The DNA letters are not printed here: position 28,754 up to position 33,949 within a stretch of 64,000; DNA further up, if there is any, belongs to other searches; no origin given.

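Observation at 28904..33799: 1631-aa membrane-anchored protein built from 21 tandem Kelch-like blades: candidate host or surface adhesin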

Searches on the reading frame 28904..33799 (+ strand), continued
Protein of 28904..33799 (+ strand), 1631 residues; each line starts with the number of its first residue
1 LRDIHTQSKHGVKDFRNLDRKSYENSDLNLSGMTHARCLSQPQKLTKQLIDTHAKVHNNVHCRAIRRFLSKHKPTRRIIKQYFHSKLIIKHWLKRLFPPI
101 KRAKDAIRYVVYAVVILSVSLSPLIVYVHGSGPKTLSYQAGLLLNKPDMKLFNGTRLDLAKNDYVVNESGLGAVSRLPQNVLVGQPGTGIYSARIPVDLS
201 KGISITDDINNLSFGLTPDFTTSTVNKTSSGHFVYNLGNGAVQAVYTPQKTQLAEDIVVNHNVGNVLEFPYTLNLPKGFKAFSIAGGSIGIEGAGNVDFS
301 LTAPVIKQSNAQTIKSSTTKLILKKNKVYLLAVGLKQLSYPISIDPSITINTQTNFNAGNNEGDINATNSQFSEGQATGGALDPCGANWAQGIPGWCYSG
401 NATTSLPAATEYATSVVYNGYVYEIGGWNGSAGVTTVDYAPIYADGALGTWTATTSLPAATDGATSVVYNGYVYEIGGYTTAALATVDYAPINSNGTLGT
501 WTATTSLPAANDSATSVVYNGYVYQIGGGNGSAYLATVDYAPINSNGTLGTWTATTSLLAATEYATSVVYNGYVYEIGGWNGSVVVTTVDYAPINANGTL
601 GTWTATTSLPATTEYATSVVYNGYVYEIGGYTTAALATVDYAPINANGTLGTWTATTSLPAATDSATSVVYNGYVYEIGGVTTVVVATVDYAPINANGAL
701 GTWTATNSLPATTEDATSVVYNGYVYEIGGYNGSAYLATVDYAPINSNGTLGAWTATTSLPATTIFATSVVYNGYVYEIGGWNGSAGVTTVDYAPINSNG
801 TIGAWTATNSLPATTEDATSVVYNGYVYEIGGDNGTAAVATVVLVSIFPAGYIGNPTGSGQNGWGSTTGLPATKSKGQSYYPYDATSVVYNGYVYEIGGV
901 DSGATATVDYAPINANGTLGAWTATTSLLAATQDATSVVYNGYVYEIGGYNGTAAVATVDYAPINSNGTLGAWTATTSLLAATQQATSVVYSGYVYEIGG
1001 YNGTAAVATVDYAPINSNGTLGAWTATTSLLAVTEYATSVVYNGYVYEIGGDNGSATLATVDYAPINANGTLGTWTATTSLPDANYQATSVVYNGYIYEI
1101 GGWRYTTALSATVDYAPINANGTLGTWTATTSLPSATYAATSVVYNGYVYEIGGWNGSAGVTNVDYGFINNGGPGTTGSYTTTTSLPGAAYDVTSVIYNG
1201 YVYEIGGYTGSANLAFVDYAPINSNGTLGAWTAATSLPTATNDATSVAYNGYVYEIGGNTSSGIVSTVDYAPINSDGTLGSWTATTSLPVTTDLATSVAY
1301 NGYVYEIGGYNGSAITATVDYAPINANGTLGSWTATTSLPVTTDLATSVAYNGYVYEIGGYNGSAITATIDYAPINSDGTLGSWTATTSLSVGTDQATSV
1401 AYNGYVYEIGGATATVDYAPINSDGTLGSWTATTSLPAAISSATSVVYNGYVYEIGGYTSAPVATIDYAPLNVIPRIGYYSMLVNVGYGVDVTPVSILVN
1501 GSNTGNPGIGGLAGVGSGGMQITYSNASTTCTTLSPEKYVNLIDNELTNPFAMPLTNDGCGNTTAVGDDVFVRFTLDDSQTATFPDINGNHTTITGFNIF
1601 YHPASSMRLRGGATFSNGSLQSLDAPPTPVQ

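Call 8: search_solved_structures(query=window:28904-33799:+, max_evalue=0.001)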
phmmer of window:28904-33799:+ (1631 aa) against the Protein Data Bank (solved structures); distinct sequences matched with E-value up to 0.001: 81 (the best 60 are shown).
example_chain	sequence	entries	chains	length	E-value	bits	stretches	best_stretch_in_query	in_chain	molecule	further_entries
2xn4_A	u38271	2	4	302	2.6e-15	58.1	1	500-763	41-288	KELCH-LIKE PROTEIN 2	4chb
9y8j_A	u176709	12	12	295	1.9e-14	55.2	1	448-595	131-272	Kelch-like protein 12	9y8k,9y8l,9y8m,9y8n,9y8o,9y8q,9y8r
2vpj_A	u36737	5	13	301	2.1e-14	55.1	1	421-605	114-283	KELCH-LIKE PROTEIN 12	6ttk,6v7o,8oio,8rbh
4ch9_A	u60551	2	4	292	2.5e-14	54.8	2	703-793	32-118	KELCH-LIKE PROTEIN 3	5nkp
7pvp_A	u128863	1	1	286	8.5e-14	53.1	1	941-1217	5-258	SAKe6BC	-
7op4_A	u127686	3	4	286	1.1e-13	52.7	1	941-1221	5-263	SAKe6BE-3HH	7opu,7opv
7onc_A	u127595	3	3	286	1.4e-13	52.4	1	941-1218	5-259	SAKe6BE | S6BE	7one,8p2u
6hrl_A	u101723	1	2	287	2.3e-12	48.4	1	940-1165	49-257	Kelch-like protein 17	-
8cia_B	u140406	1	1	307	8.1e-12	46.5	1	921-1163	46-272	Kelch like family member 20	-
8cia_A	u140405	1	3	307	9.8e-12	46.3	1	921-1163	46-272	Kelch-like protein 20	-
8cia_E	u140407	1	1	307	1e-11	46.2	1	921-1163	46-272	Kelch like family member 20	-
5yq4_A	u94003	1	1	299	1.1e-11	46.1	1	922-1163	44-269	Kelch-like protein 20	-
6gy5_A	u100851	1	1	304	1.1e-11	46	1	922-1163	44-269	Kelch-like protein 20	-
8pjt_A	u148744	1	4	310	1.3e-11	45.9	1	1199-1465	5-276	SAKe6DEref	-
8pjv_A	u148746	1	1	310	2e-11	45.2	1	419-583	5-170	SAKe6DR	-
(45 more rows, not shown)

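Call 24: find_encoding_contigs(protein=P0001, flank=10000, max_places=3)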
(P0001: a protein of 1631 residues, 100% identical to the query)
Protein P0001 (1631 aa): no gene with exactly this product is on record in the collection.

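Call 25: find_encoding_contigs(protein=P0007, flank=6000, max_places=2)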
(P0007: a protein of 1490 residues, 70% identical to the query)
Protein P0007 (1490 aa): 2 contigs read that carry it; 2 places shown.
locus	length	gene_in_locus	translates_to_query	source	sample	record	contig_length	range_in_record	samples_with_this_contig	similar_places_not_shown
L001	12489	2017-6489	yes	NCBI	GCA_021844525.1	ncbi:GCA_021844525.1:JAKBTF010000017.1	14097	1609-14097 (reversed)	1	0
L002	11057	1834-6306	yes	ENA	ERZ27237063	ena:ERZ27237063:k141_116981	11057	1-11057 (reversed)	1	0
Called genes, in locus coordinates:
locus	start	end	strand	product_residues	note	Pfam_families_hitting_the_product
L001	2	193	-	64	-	?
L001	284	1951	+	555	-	PF01565:FAD_binding_4, PF02913:FAD-oxidase_C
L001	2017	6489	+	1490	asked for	PF09907:HigB_toxin (faint), PF13964:Beta-prop_Calicin (faint), PF24996:NANM (faint), PF25210:Kelch_FKB95 (faint), PF01344:Kelch_1 (faint), PF04239:DUF421 (faint), PF07351:DUF1480 (faint), PF24681:Kelch_KLHDC2_KLHL20_DRC7, +1 more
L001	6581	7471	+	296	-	PF00116:COX2 (weak)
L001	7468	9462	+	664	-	PF00115:COX1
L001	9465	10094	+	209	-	PF00510:COX3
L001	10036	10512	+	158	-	PF03626:COX4_pro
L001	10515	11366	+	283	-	PF01040:UbiA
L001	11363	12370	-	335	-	PF00512:HisKA, PF02518:HATPase_c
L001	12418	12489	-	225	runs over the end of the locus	PF00072:Response_reg, PF00486:Trans_reg_C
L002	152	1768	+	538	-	PF01565:FAD_binding_4, PF02913:FAD-oxidase_C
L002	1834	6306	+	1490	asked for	PF09907:HigB_toxin (faint), PF13964:Beta-prop_Calicin (faint), PF24996:NANM (faint), PF25210:Kelch_FKB95 (faint), PF01344:Kelch_1 (faint), PF04239:DUF421 (faint), PF07351:DUF1480 (faint), PF24681:Kelch_KLHDC2_KLHL20_DRC7, +1 more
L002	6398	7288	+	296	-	PF00116:COX2 (weak)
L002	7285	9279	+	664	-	PF00115:COX1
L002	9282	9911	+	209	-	PF00510:COX3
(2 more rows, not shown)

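Call 26: find_encoding_contigs(protein=P0004, flank=6000, max_places=2)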
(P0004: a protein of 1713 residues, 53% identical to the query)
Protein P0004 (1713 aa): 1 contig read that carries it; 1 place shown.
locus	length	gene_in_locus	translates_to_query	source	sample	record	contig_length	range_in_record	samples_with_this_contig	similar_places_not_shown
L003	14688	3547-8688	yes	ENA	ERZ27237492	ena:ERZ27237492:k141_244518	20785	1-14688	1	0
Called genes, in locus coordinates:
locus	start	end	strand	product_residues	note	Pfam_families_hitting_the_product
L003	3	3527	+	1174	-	?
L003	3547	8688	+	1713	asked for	PF24996:NANM (faint), PF25210:Kelch_FKB95 (faint), PF01344:Kelch_1 (faint), PF04239:DUF421 (faint), PF13415:Beta-prop_FBX42 (faint), PF13964:Beta-prop_Calicin (faint), PF24681:Kelch_KLHDC2_KLHL20_DRC7, PF24681:Kelch_KLHDC2_KLHL20_DRC7 (weak), +1 more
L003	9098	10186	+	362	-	PF00575:S1, PF13509:S1_2 (faint), PF21710:Spt6_S1 (faint), PF24685:OB_RRP5_4th (faint), PF00575:S1, PF23459:S1_RRP5 (weak)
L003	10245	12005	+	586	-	PF04760:IF2_N, PF00009:GTP_EFTU, PF00025:Arf (weak), PF00071:Ras (weak), PF01926:MMR_HSR1, PF02421:FeoB_N (weak), PF22042:EF-G_D2, PF11987:IF-2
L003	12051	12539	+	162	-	PF18908:DUF5663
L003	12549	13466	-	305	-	PF00551:Formyl_trans_N, PF02911:Formyl_trans_C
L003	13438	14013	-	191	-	PF01327:Pep_deformylase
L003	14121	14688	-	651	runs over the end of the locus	PF17764:PriA_3primeBD, PF00270:DEAD, PF04851:ResIII, PF13604:AAA_30 (faint), PF18319:Zn_ribbon_PriA (weak), PF00271:Helicase_C (weak), PF18074:PriA_C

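Call 27: find_encoding_contigs(protein=P0012, flank=6000, max_places=2)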
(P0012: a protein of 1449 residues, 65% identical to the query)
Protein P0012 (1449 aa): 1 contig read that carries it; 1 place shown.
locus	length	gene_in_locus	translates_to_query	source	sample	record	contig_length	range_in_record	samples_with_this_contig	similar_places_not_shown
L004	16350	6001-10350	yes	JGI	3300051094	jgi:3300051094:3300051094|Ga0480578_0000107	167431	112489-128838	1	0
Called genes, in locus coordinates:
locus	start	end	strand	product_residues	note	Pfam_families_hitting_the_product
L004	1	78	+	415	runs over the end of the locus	PF00579:tRNA-synt_1b, PF22421:SYY_C-terminal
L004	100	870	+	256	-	PF01209:Ubie_methyltran (weak), PF13489:Methyltransf_23, PF05175:MTS (weak), PF13847:Methyltransf_31, PF08241:Methyltransf_11, PF08242:Methyltransf_12, PF13649:Methyltransf_25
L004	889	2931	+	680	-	PF17191:RecG_wedge, PF01336:tRNA_anti-codon (weak), PF04851:ResIII, PF13604:AAA_30 (faint), PF00270:DEAD, PF00271:Helicase_C, PF19833:RecG_dom3_C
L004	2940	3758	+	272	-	-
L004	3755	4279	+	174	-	PF03602:Cons_hypoth95, PF05175:MTS (weak)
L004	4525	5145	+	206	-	-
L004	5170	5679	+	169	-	-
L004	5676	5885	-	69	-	-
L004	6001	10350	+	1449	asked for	PF13415:Beta-prop_FBX42 (faint), PF24996:NANM (faint), PF01344:Kelch_1 (faint), PF24681:Kelch_KLHDC2_KLHL20_DRC7, PF25210:Kelch_FKB95 (faint), PF24681:Kelch_KLHDC2_KLHL20_DRC7 (weak), PF13964:Beta-prop_Calicin (weak)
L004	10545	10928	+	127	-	-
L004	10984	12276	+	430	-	PF05697:Trigger_N, PF00254:FKBP_C (weak), PF05698:Trigger_C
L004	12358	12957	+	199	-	PF00574:CLP_protease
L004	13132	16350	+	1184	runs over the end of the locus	PF04563:RNA_pol_Rpb2_1, PF04561:RNA_pol_Rpb2_2, PF04565:RNA_pol_Rpb2_3, PF10385:RNA_pol_Rpb2_45, PF00562:RNA_pol_Rpb2_6, PF04560:RNA_pol_Rpb2_7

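Call 67: list_cluster_members(proteins=[P0001, P0012, P0013])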
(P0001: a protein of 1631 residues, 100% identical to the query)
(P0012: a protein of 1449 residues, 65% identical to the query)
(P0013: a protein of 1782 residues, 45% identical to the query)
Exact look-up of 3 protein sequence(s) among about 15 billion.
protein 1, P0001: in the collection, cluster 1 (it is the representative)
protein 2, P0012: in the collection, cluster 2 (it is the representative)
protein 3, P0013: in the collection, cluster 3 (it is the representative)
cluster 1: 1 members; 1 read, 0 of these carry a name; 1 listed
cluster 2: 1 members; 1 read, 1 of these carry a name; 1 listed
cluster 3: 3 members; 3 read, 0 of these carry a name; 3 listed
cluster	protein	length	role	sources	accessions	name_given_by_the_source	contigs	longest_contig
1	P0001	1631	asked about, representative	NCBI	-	-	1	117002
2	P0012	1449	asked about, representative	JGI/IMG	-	N-acetylneuraminic acid mutarotase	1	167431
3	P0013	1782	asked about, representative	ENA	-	-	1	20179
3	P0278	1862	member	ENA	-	-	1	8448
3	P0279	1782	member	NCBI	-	-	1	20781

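Call 68: find_encoding_contigs(protein=P0013, flank=8000, max_places=2)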
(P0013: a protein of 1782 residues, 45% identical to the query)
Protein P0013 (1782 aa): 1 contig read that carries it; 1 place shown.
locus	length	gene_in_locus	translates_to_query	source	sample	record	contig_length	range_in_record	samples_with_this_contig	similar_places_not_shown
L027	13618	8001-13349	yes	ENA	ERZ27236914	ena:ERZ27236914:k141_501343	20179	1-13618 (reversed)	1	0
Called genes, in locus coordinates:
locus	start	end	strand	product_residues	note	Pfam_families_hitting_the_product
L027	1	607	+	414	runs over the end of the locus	PF00579:tRNA-synt_1b, PF01479:S4 (faint), PF22421:SYY_C-terminal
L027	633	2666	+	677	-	PF17191:RecG_wedge, PF01336:tRNA_anti-codon (weak), PF01695:IstB_IS21 (weak), PF04851:ResIII, PF00270:DEAD, PF13604:AAA_30 (weak), PF00271:Helicase_C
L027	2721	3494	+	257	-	-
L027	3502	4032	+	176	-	PF03602:Cons_hypoth95, PF05175:MTS, PF13847:Methyltransf_31 (weak), PF13649:Methyltransf_25 (faint)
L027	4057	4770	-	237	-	-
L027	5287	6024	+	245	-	-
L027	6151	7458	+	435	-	PF13393:tRNA-synt_His, PF00587:tRNA-synt_2b, PF03129:HGTP_anticodon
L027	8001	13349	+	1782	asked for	PF01344:Kelch_1 (faint), PF13415:Beta-prop_FBX42 (faint), PF24681:Kelch_KLHDC2_KLHL20_DRC7 (faint), PF25210:Kelch_FKB95 (weak)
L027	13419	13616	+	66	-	?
